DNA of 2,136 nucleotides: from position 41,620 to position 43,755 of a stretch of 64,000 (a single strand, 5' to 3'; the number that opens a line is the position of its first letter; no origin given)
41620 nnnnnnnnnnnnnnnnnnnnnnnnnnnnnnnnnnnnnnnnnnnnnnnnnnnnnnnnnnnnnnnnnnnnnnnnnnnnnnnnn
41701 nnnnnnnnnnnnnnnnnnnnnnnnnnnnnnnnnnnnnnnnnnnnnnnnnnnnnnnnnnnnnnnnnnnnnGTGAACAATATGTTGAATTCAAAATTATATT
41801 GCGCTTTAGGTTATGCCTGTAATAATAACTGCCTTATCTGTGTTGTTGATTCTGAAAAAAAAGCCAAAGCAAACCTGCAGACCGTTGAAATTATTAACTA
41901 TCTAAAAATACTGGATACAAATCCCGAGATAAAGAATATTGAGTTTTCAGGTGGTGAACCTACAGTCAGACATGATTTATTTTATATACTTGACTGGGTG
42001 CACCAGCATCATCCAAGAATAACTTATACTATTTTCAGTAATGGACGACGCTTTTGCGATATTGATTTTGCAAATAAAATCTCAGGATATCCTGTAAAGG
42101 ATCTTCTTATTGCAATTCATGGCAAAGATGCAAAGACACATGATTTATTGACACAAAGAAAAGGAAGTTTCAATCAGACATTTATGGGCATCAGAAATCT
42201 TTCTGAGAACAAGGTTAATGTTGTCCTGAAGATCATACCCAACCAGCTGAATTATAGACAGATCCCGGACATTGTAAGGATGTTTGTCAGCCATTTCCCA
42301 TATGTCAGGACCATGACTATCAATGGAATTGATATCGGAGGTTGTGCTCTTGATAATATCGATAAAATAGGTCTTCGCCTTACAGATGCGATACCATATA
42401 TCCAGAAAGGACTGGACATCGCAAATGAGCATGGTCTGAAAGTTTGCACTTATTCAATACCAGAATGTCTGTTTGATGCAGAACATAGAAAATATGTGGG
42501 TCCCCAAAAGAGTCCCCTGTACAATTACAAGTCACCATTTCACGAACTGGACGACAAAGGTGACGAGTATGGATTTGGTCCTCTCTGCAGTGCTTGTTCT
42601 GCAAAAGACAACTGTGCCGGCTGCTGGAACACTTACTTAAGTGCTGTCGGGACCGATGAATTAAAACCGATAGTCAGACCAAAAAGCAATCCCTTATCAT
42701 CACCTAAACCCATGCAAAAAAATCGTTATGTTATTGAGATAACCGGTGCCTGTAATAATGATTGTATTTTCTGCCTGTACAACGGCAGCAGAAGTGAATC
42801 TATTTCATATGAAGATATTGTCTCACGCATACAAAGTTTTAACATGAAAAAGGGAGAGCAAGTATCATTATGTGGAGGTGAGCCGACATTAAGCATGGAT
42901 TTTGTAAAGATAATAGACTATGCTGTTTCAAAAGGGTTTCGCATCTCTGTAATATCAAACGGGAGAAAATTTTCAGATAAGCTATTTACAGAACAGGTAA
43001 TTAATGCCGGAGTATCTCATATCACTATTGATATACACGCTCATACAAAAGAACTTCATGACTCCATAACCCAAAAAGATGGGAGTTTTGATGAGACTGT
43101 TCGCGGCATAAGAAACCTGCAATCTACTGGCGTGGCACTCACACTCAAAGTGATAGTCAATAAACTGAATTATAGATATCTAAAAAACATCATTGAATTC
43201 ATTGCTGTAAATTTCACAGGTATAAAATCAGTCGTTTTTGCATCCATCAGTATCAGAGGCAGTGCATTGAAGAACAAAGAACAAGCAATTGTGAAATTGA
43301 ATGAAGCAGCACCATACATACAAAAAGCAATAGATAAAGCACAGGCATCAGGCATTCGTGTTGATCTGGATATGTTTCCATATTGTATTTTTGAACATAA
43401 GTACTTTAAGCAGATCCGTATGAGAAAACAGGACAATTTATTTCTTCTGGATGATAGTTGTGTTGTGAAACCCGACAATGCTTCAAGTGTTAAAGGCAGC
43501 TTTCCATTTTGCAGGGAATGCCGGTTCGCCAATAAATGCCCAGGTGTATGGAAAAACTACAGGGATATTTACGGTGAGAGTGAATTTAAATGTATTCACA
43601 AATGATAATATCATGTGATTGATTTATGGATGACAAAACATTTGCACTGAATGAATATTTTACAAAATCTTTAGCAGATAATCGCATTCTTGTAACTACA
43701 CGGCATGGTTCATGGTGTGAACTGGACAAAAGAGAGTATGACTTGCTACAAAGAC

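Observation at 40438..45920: Candidate archaeal triceptide/His-Xaa-Ser-like RiPP locus built on a Trp-Xaa-Xaa repeat peptide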

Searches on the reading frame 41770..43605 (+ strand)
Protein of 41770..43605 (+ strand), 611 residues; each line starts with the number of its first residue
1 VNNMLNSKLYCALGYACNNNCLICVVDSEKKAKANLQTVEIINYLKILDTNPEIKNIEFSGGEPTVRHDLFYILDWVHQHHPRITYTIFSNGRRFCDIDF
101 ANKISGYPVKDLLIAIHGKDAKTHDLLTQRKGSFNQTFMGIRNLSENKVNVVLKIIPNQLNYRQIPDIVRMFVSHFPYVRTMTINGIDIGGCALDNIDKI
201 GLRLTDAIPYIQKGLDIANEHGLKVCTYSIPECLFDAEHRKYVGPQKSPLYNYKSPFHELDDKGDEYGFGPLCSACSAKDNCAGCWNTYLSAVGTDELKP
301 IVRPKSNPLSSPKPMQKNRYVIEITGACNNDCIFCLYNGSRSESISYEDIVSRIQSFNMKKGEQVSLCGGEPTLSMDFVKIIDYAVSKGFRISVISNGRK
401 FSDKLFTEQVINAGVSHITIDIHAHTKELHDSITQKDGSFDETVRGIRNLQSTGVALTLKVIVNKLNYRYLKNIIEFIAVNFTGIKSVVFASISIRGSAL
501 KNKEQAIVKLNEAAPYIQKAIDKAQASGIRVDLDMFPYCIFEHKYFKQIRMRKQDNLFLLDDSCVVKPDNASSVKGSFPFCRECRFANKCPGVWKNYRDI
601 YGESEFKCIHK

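Call 3: search_protein_families(library=ncbifam, proteins=[window:41770-43605:+], max_evalue=0.01)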
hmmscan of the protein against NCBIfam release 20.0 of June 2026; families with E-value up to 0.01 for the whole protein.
window:41770-43605:+ (611 aa): 70 families (the best 25 are shown)
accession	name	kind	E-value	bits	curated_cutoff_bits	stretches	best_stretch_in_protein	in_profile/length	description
TIGR03977.1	rSAM_pair_HxsC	equivalog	1.1e-89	300.2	267.9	2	319-547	26-259/292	His-Xaa-Ser system radical SAM maturase HxsC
NF038332.1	rSAM_rare_HxsC4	exception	8.7e-63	212.5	500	3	316-531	12-232/335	radical SAM protein HxsC4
NF045646.2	rSAM_Se_TrsS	equivalog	3.1e-40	138.1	490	2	320-548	88-323/441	radical SAM (seleno)protein TrsS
TIGR04054.1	rSAM_NirJ1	equivalog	4.6e-36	124.3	650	2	321-505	39-224/387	putative heme d1 biosynthesis radical SAM protein NirJ1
TIGR04250.1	SCM_rSAM_ScmE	equivalog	1e-35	123.3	400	2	322-539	7-225/358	SynChlorMet cassette radical SAM/SPASM protein ScmE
TIGR02668.1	moaA_archaeal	equivalog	2.5e-35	121.9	325.25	2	322-482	14-177/303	GTP 3',8-cyclase MoaA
TIGR04545.1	rSAM_ahbD_hemeb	equivalog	1.7e-34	119.8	500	2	323-504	5-188/339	heme b synthase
TIGR04051.1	rSAM_NirJ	equivalog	5.2e-32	111.2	515.45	2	325-507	9-190/354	heme d1 biosynthesis radical SAM protein NirJ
TIGR04055.1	rSAM_NirJ2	equivalog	8.6e-32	110.9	500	2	324-531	6-211/326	putative heme d1 biosynthesis radical SAM protein NirJ2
TIGR03962.1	mycofact_rSAM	equivalog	1.3e-31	110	265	2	322-482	16-176/339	mycofactocin radical SAM maturase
NF045702.1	rSAM_GDGT_ether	equivalog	1.8e-31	109.4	450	2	321-524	89-296/486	tetraether lipid synthase Tes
NF045574.1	sacti_mat_StsB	exception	6.6e-31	107.7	625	2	322-479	100-257/466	StsB family radical SAM/SPASM domain sactipeptide maturase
NF001199.0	PRK00164.2-1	equivalog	2.1e-30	106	231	2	321-483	15-175/308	GTP 3',8-cyclase MoaA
TIGR02666.1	moaA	equivalog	3.6e-30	105.1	284.05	2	322-496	14-198/336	GTP 3',8-cyclase MoaA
TIGR04053.2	TIGR04053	equivalog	2.4e-29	102.7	395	2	322-500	12-195/366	TIGR04053 family radical SAM/SPASM domain-containing protein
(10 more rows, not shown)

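Call 4: search_protein_families(library=pfam, proteins=[window:41770-43605:+], max_evalue=0.01)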
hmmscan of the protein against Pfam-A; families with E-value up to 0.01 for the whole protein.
window:41770-43605:+ (611 aa): 3 families
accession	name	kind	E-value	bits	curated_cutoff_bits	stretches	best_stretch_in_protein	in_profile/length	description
PF04055.27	Radical_SAM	-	3e-38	132.1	29.5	2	322-478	1-166/166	Radical SAM superfamily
PF13353.11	Fer4_12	-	1.3e-06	29.1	22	1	16-137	14-135/137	4Fe-4S single cluster domain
PF19238.5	Radical_SAM_2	-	0.00026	21.1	26.7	0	408-467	70-129/151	Radical SAM-like domain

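Call 74: search_solved_structures(query=window:41779-43605:+, max_evalue=0.001)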
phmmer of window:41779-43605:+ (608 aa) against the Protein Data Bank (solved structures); distinct sequences matched with E-value up to 0.001: 5.
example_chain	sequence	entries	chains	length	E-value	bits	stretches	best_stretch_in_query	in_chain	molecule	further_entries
7vob_C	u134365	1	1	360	4.2e-12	48.6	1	313-471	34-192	Cytosylglucuronate decarboxylase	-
7voc_C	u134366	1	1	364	4.3e-12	48.5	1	313-471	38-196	Cytosylglucuronate decarboxylase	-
6efn_A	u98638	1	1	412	4.8e-10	41.8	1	318-476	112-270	Sporulation killing factor maturation protein SkfB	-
7tol_A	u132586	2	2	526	9.3e-08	34.2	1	319-496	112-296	glycerol dibiphytanyl glycerol tetraether - macrocyclic archaeol synthase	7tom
7n7h_A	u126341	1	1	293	4.9e-06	28.5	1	321-515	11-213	VIPERIN-LIKE ENZYME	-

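Call 75: search_protein_families(library=padloc, proteins=[window:41779-43605:+], max_evalue=0.001)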
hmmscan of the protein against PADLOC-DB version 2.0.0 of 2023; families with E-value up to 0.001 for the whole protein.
window:41779-43605:+ (608 aa): 3 families
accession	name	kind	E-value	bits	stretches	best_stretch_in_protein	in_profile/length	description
PDLC02903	pVip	-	2.5e-27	94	2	320-473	5-159/257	Viperins not associated with kinases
PDLC02904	pVip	-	7.8e-26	89.2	2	321-476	9-163/262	Viperins associated with kinases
PDLC02905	pVip-kinase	-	1.7e-06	25.6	1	351-478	225-353/474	Viperin-kinase fusion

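Call 76: find_homologous_proteins(query=window:41779-43605:+, max_evalue=1e-30)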
Query window:41779-43605:+ (608 aa): 70 proteins with E <= 1e-30 among 6111 candidates.
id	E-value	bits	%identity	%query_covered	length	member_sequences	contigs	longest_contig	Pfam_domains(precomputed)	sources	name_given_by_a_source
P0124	0.0e+0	1416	100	100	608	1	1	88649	PF04055.28,PF13353.12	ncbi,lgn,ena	-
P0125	5.1e-280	948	66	100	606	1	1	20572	PF04055.28,PF13353.12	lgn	-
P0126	5.9e-242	823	57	100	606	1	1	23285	PF04055.28,PF13353.12,PF19238.6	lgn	-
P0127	3.2e-239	814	57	100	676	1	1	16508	PF04055.28,PF13353.12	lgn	-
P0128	1.9e-150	520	40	99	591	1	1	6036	PF04055.28,PF13353.12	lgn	-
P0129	4.3e-149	516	41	99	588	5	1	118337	PF04055.28,PF13353.12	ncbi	-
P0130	7.4e-138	479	39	99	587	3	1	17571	PF04055.28,PF13353.12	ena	-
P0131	5.7e-131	456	38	99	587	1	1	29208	PF04055.28,PF13353.12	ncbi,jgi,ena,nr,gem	ncbi:MAG: hypothetical protein DRN66_00570 [Candidatus Nanohalarchaeota archaeon]|nr:MAG: hypothetic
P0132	8.1e-119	416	35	99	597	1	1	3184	PF04055.28,PF13353.12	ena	-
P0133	2.3e-117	411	36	99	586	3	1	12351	PF04055.28,PF13353.12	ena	-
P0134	1.9e-96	342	26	98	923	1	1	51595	PF04055.28,PF13353.12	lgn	-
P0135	6.7e-84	301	29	55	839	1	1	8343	PF04055.28,PF13353.12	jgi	-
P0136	1.4e-80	290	26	98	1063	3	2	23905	PF01408.29,PF04055.28,PF13353.12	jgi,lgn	-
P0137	6.5e-76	274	27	98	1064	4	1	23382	PF01408.29,PF04055.28,PF13353.12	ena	-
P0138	3.0e-73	265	28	99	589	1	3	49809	PF04055.28,PF13353.12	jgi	jgi:MoaA/NifB/PqqE/SkfB family radical SAM enzyme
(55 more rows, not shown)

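Call 77: find_encoding_contigs(protein=P0124, flank=1000, max_places=2)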
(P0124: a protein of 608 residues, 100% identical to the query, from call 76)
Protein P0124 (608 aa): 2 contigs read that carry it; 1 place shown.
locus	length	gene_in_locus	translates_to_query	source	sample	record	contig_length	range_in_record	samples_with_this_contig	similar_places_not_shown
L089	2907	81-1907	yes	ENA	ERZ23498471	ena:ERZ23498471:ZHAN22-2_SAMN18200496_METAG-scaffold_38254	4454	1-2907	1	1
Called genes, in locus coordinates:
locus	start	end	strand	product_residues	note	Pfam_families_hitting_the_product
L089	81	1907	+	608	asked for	PF04055:Radical_SAM, PF13353:Fer4_12 (faint), PF04055:Radical_SAM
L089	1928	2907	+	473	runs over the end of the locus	PF04055:Radical_SAM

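Call 78: find_encoding_contigs(protein=P0131, flank=6000, max_places=1)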
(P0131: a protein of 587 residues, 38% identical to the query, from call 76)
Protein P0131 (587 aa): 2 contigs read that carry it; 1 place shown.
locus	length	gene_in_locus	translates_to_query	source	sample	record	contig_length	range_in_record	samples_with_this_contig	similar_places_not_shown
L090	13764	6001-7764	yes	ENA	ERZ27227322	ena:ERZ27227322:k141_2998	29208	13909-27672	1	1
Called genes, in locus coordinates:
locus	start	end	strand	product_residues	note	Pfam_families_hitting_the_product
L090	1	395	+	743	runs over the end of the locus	PF00270:DEAD, PF04851:ResIII, PF21210:RNA_helicase_helical, PF00271:Helicase_C, PF22590:Cas3-like_C_2 (weak), PF12826:HHH_2 (faint), PF02732:ERCC4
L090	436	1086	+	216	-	-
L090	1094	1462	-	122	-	PF09845:OapC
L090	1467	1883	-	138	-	PF13650:Asp_protease_2 (weak), PF13975:gag-asp_proteas (weak), PF05618:RimB-like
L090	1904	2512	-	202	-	-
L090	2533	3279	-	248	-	PF01876:RNase_P_p30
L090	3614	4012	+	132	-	PF26602:HVO_2718_N (weak), PF01381:HTH_3 (weak)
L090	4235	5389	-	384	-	PF00108:Thiolase_N, PF00109:ketoacyl-synt (weak), PF22691:Thiolase_C_1, PF02803:Thiolase_C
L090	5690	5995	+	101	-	-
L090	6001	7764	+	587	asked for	PF04055:Radical_SAM, PF13353:Fer4_12 (weak), PF04055:Radical_SAM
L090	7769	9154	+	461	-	PF13353:Fer4_12, PF04055:Radical_SAM, PF13186:SPASM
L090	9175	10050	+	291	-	-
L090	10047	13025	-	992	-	-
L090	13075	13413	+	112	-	PF01900:RNase_P_Rpp14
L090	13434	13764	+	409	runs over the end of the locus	PF00483:NTP_transferase, PF12804:NTP_transf_3, PF21711:DCTN5, PF24894:Hexapep_GlmU (faint), PF25087:GMPPB_C (weak), PF25084:LbH_EIF2B, PF00132:Hexapep, PF25087:GMPPB_C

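Call 79: find_encoding_contigs(protein=P0129, flank=6000, max_places=1)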
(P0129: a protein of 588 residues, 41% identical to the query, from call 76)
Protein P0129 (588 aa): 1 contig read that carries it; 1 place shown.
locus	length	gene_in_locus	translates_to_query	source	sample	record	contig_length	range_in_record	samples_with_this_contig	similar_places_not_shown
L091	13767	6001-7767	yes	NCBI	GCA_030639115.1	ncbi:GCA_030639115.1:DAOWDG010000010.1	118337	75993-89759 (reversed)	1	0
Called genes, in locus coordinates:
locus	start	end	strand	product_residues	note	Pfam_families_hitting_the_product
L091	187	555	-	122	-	PF09845:OapC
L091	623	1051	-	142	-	PF13650:Asp_protease_2 (weak), PF13975:gag-asp_proteas (weak), PF05618:RimB-like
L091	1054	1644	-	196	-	-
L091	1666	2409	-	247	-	PF01876:RNase_P_p30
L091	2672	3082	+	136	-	PF24250:HVO_2718 (weak), PF12844:HTH_19 (weak), PF13413:HTH_25 (weak), PF01381:HTH_3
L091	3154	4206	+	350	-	-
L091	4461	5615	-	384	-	PF00108:Thiolase_N, PF00109:ketoacyl-synt (weak), PF22691:Thiolase_C_1, PF02803:Thiolase_C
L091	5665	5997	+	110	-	-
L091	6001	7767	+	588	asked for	PF04055:Radical_SAM, PF13353:Fer4_12 (faint), PF04055:Radical_SAM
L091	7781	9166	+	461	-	PF13353:Fer4_12 (weak), PF04055:Radical_SAM, PF13186:SPASM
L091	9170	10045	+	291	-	-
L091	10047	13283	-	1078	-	-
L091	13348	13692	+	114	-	PF01900:RNase_P_Rpp14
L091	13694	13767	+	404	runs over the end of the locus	PF00483:NTP_transferase, PF12804:NTP_transf_3, PF25247:LbH_GLGC (faint), PF21711:DCTN5 (weak), PF25084:LbH_EIF2B, PF25087:GMPPB_C (weak), PF00132:Hexapep, PF25087:GMPPB_C, +2 more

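Call 102: search_protein_families(library=ncbifam, proteins=[L091:5665-5994:+], max_evalue=10)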
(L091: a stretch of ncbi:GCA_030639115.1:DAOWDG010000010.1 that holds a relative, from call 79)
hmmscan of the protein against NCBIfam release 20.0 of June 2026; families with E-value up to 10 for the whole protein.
L091:5665-5994:+ (110 aa): 0 families

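Call 116: predict_structure(alignment_id=A6)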
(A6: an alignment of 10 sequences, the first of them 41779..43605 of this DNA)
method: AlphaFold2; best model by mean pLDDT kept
length: 608 residues; sequences in the alignment: 10
mean_pLDDT: 77.5   pTM: 0.51
mean pLDDT of the five models: 77.5, 76.4, 76.1, 73.0, 70.4
residues with pLDDT >= 90: 192; 70-90: 255; 50-70: 91; < 50: 70
segments of 3 or more residues with pLDDT < 50: 1-3, 11-13, 59-61, 245-247, 301-315, 323-328, 333-339, 549-574
pLDDT, mean of each block of 10 residues (from residue 1): 52 58 57 75 83 71 72 90 86 88 90 89 87 93 92 93 94 90 82 85 96 94 90 91 56 52 64 76 81 77 32 50 51 42 74 76 68 78 88 87 91 90 92 88 94 91 95 95 89 70 88 97 93 86 74 40 29 56 66 78 75
secondary structure, 60 per line:
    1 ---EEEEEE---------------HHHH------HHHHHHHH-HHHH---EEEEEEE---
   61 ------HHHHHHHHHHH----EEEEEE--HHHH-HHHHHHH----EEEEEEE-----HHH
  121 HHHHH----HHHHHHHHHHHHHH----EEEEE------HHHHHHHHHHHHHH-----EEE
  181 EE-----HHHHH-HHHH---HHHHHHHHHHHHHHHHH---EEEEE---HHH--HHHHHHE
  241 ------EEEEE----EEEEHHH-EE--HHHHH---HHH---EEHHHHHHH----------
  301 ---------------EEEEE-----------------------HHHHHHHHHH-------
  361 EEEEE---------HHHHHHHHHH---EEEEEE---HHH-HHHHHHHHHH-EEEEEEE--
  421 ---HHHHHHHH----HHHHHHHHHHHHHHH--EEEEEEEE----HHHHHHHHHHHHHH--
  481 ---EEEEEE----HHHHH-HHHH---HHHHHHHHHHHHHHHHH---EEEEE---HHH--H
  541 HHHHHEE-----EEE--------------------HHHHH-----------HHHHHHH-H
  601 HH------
elements in order: E4-9 H25-28 H35-42 H44-47 E51-57 H67-77 E82-87 H90-93 H95-101 E106-112 H118-125 H130-143 E148-152 H159-172 E178-182 H188-192 H194-197 H201-217 E221-225 H234-239 E247-251 E256-259 H268-272 H284-290 E316-320 H344-353 E361-365 H375-384 E388-393 H401-410 E412-418 H424-431 H436-450 E453-460 H465-478 E484-489 H494-498 H500-503 H507-523 E527-531 H540-545 E553-555 H576-580 H592-598

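Call 119: fold_search(model_id=the predicted structure, library=pdb)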
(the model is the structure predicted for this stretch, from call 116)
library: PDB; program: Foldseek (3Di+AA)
matches with E <= 10: 1743; with E <= 0.001: 140
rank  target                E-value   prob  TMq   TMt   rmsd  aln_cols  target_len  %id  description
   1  6efn                  1.7e-10  1.00  0.31  0.47   3.7       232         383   20  Structure of a RiPP maturase, SkfB (released 2018-10-24)
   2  7tol                  1.0e-09  1.00  0.30  0.37   3.5       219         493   20  X-ray crystal structure of glycerol dibiphytanyl glycerol tetraether - macrocyclic archaeol synthase (GDGT-MAS) from Met (released 2022-08-31)
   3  7tom                  1.8e-09  1.00  0.30  0.37   3.4       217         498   20  X-ray crystal structure of glycerol dibiphytanyl glycerol tetraether - macrocyclic archaeol synthase (GDGT-MAS) from Met (released 2022-08-31)
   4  7vob                  2.0e-09  1.00  0.26  0.47   3.0       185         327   20  The crystal structure of a Radical SAM Enzyme BlsE involved in the Biosynthesis of Blasticidin S (released 2022-05-04)
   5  8hzv_C                4.3e-08  1.00  0.31  0.38   4.4       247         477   16  The crystal structure of a Radical SAM Enzyme DesII (released 2024-07-10)
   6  8hzv_A                1.2e-07  1.00  0.31  0.38   4.2       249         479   15  The crystal structure of a Radical SAM Enzyme DesII (released 2024-07-10)
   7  7bi7_B                3.7e-07  1.00  0.29  0.61   4.1       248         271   13  An Unexpected P-Cluster like Intermediate En Route to the Nitrogenase FeMo-co (released 2021-03-10)
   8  9dfn                  4.0e-07  1.00  0.30  0.59   3.9       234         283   16  X-ray crystal structure of the second viperin-like enzyme from Trichoderma virens with bound CTP and SAM (released 2025-02-19)
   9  7jma                  5.8e-07  1.00  0.27  0.71   3.6       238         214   13  Crystal structure of the apo form of Nitrogenase iron-molybdenum cofactor biosynthesis enzyme NifB from Methanothermobac (released 2020-10-28)
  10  6q2q_B                6.2e-07  1.00  0.30  0.58   3.6       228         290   14  Crystal structure of mouse viperin bound to uridine triphosphate and S-adenosylhomocysteine (released 2020-01-22)
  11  9dfu                  7.3e-07  1.00  0.30  0.60   7.1       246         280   14  X-ray crystal structure of the second Viperin-like enzyme from T. virens variant F40H with bound CTP and SAM (released 2025-02-19)
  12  5why_B                7.7e-07  1.00  0.29  0.40   3.9       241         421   19  Structural Insights into Thioether Bond Formation in the Biosynthesis of Sactipeptides (released 2017-07-26)
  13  8hzy_B                8.1e-07  1.00  0.29  0.37   4.5       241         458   15  The crystal structure of a Radical SAM Enzyme DesII (released 2024-07-10)
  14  6y1x_A                9.1e-07  1.00  0.25  0.56   4.1       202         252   15  X-ray structure of the radical SAM protein NifB, a key nitrogenase maturating enzyme (released 2020-06-17)
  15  8hzv_D                9.1e-07  1.00  0.28  0.35   4.6       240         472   16  The crystal structure of a Radical SAM Enzyme DesII (released 2024-07-10)
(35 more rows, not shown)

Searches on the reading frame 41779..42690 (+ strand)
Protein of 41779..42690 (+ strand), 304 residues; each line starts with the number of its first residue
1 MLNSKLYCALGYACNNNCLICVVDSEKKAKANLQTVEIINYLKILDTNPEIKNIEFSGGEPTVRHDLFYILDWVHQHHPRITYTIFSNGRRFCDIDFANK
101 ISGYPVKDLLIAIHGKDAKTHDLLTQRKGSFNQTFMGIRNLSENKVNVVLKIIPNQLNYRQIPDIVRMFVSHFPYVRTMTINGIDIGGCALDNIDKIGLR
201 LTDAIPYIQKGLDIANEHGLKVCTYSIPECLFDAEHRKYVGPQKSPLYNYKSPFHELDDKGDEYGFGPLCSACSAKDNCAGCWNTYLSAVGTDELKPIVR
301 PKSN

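Call 44: search_protein_families(library=ncbifam, proteins=[window:41779-42690:+], max_evalue=0.01)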
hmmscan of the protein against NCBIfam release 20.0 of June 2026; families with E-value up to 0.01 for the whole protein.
window:41779-42690:+ (304 aa): 46 families (the best 25 are shown)
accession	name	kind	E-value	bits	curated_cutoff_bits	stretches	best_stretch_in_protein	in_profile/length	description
TIGR03977.1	rSAM_pair_HxsC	equivalog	1.5e-45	155.4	267.9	1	13-284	34-290/292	His-Xaa-Ser system radical SAM maturase HxsC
NF038332.1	rSAM_rare_HxsC4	exception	9.9e-28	97.3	500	2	5-169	15-178/335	radical SAM protein HxsC4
NF045646.2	rSAM_Se_TrsS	equivalog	8.1e-19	67.5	490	1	13-190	95-272/441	radical SAM (seleno)protein TrsS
TIGR04054.1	rSAM_NirJ1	equivalog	1.3e-17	63.5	650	1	13-168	45-196/387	putative heme d1 biosynthesis radical SAM protein NirJ1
TIGR04250.1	SCM_rSAM_ScmE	equivalog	9.9e-16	57.6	400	1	13-226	12-221/358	SynChlorMet cassette radical SAM/SPASM protein ScmE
TIGR04051.1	rSAM_NirJ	equivalog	3.1e-15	56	515.45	1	13-169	11-163/354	heme d1 biosynthesis radical SAM protein NirJ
TIGR04545.1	rSAM_ahbD_hemeb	equivalog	5.5e-15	55.6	500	1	11-168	7-161/339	heme b synthase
TIGR03962.1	mycofact_rSAM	equivalog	7e-15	55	265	1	9-168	17-172/339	mycofactocin radical SAM maturase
NF045574.1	sacti_mat_StsB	exception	9.6e-15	54.4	625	1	5-179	97-267/466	StsB family radical SAM/SPASM domain sactipeptide maturase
TIGR04251.1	SCM_rSAM_ScmF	equivalog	2.1e-14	53.7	400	1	5-168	5-168/353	SynChlorMet cassette radical SAM/SPASM protein ScmF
NF050035.1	rSAM_WgK_link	exception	7e-14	51.6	650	1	11-159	16-161/367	radical SAM/SPASM peptide maturase WgkB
TIGR04403.1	rSAM_skfB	equivalog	1.7e-13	50.2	300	1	10-169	110-264/402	sporulation killing factor system radical SAM maturase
TIGR02666.1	moaA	equivalog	2.9e-13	49.5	284.05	1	11-177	17-188/336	GTP 3',8-cyclase MoaA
TIGR04055.1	rSAM_NirJ2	equivalog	3.4e-13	49.8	500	1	13-167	9-159/326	putative heme d1 biosynthesis radical SAM protein NirJ2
NF045702.1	rSAM_GDGT_ether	equivalog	1.1e-12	47.4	450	1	13-210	95-295/486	tetraether lipid synthase Tes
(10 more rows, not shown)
